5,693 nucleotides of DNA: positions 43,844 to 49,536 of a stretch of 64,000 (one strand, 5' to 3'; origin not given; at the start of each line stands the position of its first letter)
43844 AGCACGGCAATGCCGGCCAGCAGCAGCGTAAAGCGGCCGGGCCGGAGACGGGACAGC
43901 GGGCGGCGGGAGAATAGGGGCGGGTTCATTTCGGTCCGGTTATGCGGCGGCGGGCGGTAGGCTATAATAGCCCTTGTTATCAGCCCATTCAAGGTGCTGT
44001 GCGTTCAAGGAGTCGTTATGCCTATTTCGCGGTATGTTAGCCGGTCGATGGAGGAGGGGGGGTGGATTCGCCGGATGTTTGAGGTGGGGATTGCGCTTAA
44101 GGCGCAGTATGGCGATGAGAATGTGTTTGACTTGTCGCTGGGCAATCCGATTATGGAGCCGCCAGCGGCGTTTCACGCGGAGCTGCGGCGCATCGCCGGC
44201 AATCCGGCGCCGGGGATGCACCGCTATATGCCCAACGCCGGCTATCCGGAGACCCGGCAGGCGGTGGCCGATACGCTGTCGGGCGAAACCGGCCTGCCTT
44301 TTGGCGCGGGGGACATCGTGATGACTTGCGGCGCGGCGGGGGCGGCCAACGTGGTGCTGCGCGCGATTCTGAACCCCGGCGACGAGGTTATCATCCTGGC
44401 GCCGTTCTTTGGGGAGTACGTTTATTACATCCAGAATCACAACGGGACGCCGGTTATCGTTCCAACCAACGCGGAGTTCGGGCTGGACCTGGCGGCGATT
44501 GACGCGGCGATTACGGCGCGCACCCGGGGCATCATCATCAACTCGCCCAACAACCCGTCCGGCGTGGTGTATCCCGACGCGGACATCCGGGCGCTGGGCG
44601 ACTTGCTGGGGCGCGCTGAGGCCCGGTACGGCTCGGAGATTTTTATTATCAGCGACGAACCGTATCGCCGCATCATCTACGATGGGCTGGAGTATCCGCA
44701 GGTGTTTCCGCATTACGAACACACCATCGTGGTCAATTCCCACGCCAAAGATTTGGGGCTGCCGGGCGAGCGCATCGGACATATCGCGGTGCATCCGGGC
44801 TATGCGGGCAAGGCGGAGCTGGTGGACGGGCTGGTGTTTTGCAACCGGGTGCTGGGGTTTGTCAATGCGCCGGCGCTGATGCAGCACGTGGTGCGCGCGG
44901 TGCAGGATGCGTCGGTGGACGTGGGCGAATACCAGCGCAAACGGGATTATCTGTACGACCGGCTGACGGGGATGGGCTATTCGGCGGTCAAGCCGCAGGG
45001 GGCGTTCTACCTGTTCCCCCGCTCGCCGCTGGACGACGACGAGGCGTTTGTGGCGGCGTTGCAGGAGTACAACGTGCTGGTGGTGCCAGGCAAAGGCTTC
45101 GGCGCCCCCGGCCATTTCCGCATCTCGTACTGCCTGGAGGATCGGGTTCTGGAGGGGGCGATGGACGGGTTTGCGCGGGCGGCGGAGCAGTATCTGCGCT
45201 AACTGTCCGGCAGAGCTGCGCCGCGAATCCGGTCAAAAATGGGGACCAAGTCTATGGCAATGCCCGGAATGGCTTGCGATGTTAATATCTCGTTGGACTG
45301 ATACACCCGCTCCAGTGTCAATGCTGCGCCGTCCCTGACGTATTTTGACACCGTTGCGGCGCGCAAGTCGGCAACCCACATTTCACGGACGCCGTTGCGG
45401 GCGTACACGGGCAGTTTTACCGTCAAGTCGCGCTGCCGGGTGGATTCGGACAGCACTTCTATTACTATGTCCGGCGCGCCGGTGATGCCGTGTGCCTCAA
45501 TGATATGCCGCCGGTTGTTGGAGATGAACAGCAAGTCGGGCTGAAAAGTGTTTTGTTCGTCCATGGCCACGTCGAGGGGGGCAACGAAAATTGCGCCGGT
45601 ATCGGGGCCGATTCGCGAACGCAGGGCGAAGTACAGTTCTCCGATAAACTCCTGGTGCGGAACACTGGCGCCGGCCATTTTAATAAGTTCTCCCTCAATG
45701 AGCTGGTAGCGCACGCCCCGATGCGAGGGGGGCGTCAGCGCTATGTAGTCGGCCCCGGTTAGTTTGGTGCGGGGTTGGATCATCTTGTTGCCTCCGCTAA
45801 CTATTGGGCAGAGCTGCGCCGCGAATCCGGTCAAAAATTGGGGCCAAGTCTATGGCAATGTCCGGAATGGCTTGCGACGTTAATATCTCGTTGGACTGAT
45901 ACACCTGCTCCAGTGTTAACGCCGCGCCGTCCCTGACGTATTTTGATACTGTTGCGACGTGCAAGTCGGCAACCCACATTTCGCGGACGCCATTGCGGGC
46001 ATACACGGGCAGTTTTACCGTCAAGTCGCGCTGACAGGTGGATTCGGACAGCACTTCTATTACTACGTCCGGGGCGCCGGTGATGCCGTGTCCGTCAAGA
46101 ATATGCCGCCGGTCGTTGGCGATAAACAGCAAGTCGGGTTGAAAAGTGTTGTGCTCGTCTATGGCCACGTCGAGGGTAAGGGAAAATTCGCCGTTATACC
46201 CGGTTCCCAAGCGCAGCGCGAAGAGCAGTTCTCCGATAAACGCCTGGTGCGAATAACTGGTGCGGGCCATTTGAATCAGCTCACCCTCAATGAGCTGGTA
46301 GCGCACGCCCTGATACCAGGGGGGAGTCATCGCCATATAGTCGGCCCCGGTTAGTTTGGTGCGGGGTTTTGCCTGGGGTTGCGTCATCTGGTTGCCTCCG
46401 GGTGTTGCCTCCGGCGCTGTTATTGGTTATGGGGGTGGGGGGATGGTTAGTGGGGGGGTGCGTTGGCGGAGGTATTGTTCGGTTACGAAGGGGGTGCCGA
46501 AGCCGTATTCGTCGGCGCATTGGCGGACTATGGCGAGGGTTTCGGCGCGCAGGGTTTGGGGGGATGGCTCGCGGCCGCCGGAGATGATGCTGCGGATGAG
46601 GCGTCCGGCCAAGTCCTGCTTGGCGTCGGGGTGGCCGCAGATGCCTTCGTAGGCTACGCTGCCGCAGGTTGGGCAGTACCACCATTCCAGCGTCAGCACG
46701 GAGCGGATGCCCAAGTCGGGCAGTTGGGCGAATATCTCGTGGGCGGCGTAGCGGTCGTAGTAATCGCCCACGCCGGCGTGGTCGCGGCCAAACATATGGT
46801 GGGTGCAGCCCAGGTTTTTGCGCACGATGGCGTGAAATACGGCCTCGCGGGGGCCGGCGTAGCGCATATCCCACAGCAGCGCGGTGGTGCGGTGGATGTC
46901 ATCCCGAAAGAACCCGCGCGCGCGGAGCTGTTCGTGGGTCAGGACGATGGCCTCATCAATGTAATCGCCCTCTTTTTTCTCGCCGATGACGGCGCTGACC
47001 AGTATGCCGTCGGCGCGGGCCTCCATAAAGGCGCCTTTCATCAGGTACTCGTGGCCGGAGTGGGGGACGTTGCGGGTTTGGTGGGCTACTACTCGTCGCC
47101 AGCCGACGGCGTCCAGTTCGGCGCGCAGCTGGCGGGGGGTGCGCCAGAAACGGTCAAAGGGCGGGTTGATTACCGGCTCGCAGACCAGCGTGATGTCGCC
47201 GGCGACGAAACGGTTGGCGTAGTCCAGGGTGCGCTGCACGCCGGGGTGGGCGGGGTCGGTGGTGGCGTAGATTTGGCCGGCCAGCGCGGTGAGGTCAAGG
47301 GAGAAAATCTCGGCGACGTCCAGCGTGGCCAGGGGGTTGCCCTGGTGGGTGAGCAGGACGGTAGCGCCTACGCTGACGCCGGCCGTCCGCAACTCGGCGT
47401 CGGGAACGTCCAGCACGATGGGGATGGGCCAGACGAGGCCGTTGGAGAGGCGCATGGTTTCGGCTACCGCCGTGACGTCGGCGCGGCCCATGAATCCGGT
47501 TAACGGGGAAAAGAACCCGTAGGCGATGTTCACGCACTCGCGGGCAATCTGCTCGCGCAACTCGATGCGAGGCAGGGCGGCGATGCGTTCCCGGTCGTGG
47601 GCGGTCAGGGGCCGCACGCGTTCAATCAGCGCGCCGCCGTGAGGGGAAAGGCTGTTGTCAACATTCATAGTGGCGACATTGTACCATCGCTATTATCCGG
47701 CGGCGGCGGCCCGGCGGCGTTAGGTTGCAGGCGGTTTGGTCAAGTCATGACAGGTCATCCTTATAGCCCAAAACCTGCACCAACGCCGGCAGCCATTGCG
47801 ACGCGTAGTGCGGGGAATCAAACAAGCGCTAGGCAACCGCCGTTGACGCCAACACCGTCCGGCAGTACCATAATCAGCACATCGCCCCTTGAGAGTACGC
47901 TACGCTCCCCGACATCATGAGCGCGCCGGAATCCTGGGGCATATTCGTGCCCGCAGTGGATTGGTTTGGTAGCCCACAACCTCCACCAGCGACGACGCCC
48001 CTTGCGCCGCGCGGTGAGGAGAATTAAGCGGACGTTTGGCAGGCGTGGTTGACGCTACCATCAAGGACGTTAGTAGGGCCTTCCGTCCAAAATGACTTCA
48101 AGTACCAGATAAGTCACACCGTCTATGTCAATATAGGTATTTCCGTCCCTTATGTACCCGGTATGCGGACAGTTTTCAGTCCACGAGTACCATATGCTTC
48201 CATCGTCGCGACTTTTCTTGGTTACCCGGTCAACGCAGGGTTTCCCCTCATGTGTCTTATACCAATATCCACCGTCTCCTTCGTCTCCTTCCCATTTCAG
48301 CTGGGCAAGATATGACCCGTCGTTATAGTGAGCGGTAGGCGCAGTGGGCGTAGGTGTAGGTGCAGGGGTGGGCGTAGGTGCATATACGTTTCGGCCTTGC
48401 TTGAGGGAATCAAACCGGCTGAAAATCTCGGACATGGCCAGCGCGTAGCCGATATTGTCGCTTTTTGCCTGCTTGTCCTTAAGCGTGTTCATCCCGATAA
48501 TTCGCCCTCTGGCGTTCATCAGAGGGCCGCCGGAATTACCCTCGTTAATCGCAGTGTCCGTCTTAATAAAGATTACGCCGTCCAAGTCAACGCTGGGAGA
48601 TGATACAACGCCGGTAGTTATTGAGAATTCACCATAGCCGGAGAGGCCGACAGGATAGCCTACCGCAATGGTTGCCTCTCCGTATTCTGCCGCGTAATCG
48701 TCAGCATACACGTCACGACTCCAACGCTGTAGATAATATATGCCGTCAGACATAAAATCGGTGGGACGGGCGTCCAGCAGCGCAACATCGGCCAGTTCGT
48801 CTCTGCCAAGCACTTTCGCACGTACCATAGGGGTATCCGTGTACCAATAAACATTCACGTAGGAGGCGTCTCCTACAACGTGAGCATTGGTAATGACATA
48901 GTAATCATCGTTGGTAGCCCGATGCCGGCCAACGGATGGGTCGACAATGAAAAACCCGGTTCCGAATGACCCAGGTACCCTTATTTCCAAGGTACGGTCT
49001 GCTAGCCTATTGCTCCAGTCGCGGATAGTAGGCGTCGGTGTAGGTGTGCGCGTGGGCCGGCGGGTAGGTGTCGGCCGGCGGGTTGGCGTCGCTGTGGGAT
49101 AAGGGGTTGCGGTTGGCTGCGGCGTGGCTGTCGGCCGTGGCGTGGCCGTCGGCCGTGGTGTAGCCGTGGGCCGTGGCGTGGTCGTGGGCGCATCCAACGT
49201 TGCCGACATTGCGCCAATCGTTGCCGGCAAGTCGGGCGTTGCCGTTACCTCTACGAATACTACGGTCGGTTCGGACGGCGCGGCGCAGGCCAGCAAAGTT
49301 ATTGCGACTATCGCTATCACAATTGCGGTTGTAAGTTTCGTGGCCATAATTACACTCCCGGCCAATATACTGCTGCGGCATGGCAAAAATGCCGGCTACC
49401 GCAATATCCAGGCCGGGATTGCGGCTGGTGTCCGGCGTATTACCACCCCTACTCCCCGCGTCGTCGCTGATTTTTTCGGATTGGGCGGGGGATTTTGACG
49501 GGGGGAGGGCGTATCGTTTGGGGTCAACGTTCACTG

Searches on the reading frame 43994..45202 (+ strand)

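Call 97: search_protein_families(library=pfam, proteins=[window:43994-45202:+], max_evalue=0.001)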
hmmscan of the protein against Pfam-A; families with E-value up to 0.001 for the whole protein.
window:43994-45202:+ (402 aa): 4 families
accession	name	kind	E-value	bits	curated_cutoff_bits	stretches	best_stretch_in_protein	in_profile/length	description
PF00155.27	Aminotran_1_2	-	8.1e-51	173.7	19.7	1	43-390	2-358/361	Aminotransferase class I and II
PF01041.23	DegT_DnrJ_EryC1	-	0.0001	22.1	19.8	1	108-182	42-118/360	DegT/DnrJ/EryC1/StrS aminotransferase family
PF01053.26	Cys_Met_Meta_PP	-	0.00033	19.7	27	1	104-191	67-152/381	Cys/Met metabolism PLP-dependent enzyme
PF00266.25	Aminotran_5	-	0.00046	19.7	21.5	1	61-199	20-162/371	Aminotransferase class-V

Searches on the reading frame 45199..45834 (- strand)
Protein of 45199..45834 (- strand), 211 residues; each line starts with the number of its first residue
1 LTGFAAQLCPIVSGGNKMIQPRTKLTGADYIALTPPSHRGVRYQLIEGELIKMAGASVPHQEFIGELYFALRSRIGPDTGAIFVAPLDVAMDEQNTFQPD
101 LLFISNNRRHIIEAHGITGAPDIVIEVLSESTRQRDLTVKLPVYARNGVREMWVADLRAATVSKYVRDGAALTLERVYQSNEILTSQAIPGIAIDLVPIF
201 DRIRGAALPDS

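Call 97: search_protein_families(library=pfam, proteins=[window:45199-45834:-], max_evalue=0.001)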
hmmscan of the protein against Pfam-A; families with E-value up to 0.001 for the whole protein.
window:45199-45834:- (211 aa): 1 family
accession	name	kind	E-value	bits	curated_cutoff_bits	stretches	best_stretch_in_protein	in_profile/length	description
PF05685.18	Uma2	-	8.1e-31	107.3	27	1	29-195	3-170/172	Putative restriction endonuclease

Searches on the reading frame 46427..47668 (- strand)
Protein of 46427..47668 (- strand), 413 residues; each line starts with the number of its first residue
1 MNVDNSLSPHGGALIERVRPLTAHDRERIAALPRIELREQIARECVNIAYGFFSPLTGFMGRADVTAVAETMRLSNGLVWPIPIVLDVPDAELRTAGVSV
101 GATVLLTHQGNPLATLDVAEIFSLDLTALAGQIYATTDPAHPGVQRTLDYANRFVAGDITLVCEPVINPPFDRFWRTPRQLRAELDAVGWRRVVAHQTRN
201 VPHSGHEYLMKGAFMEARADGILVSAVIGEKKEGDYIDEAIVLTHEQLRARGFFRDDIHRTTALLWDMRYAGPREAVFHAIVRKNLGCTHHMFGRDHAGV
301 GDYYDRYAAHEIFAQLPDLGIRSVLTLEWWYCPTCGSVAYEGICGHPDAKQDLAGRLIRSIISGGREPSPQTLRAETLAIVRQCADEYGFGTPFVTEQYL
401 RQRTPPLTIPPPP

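Call 17: search_protein_families(library=pfam, proteins=[window:46427-47668:-], max_evalue=0.01)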
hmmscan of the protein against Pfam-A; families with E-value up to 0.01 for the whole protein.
window:46427-47668:- (413 aa): 2 families
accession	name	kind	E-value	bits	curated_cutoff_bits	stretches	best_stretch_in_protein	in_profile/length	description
PF01747.23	ATP-sulfurylase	-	5.6e-70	235.5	24.3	1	173-383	2-211/212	ATP-sulfurylase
PF14306.12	PUA_2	-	5.6e-43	146.7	27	1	8-162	2-157/159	PUA-like domain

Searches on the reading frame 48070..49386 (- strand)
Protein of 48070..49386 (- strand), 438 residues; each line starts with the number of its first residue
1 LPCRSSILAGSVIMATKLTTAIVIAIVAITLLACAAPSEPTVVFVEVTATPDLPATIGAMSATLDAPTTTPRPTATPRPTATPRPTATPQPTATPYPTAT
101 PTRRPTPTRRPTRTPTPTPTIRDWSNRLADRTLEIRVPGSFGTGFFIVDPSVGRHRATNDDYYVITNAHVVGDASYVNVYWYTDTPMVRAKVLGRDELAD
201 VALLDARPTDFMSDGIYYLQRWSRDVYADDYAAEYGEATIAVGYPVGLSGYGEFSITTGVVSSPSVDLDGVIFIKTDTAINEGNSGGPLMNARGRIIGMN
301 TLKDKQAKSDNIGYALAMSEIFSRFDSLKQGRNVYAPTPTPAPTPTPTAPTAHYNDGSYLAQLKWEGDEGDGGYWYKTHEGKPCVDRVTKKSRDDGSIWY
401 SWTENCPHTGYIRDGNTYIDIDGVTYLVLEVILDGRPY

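Call 17: search_protein_families(library=pfam, proteins=[window:48070-49386:-], max_evalue=0.01)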
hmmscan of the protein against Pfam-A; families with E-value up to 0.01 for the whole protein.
window:48070-49386:- (438 aa): 2 families
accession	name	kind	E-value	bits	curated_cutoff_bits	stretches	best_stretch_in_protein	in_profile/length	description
PF13365.12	Trypsin_2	-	1.6e-20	74.7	27.6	1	142-299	1-144/144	Trypsin-like peptidase domain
PF00089.32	Trypsin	-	7.9e-08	32.8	20.6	1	161-317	34-212/220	Trypsin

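Call 43: search_protein_families(library=padloc, proteins=[window:48070-49386:-], max_evalue=0.01)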
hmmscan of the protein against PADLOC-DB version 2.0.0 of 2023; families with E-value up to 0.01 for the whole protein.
window:48070-49386:- (438 aa): 3 families
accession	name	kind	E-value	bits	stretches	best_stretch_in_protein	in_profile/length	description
PDLC02959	RT-Protease_XI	-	1.4e-12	45.3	1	161-310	359-496/510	single gene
PDLC02960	RT-Protease_XI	-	1.5e-12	45.3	1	161-307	357-490/506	single gene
PDLC05022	PDC-S45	-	0.00028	17.9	1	133-181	25-74/293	-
